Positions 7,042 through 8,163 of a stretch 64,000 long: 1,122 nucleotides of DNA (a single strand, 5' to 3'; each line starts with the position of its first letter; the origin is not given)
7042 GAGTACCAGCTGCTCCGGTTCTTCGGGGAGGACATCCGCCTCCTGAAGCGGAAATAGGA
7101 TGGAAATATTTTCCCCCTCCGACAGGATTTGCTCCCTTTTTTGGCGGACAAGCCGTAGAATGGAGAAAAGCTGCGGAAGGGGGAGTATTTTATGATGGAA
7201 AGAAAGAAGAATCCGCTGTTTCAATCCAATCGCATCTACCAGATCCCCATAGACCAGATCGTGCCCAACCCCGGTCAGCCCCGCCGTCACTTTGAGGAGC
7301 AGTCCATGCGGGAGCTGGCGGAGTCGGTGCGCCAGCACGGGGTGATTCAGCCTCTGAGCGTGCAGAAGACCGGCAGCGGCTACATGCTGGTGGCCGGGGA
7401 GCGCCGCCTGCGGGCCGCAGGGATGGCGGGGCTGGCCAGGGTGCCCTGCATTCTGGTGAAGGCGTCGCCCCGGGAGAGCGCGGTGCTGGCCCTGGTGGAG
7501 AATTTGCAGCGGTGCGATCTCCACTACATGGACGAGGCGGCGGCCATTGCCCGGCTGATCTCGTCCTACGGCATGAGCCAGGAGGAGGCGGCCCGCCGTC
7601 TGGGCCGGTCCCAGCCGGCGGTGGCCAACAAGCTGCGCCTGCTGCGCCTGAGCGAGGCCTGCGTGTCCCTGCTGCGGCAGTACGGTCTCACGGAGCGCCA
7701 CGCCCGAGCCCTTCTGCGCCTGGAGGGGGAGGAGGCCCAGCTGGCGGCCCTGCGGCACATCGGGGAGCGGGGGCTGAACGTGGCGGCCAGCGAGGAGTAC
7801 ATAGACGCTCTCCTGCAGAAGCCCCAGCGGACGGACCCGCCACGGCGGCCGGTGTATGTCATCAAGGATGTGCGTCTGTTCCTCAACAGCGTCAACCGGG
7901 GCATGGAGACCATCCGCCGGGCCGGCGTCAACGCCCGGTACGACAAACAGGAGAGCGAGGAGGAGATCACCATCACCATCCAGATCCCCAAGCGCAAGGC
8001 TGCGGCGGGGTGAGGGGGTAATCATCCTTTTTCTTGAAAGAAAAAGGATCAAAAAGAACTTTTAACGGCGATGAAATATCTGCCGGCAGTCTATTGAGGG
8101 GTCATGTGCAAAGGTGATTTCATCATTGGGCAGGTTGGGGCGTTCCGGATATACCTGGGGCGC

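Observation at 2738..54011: Abundant AT-rich hairpin repeat family (at least 11 copies in 64 kb) with compensatory stem changes, inserted just after stop codons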

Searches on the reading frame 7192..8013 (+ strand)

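Call 66: search_protein_families(library=pfam, proteins=[window:7192-8013:+], max_evalue=0.00001)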
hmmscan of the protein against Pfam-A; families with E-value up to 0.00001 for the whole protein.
window:7192-8013:+ (273 aa): 2 families
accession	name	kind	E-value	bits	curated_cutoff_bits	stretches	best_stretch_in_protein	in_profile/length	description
PF17762.8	HTH_ParB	-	6.5e-29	100.5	22.6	1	109-207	2-100/102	ParB HTH domain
PF02195.25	ParB_N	-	4.7e-27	94.3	26.3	1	14-106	2-95/95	ParB N-terminal domain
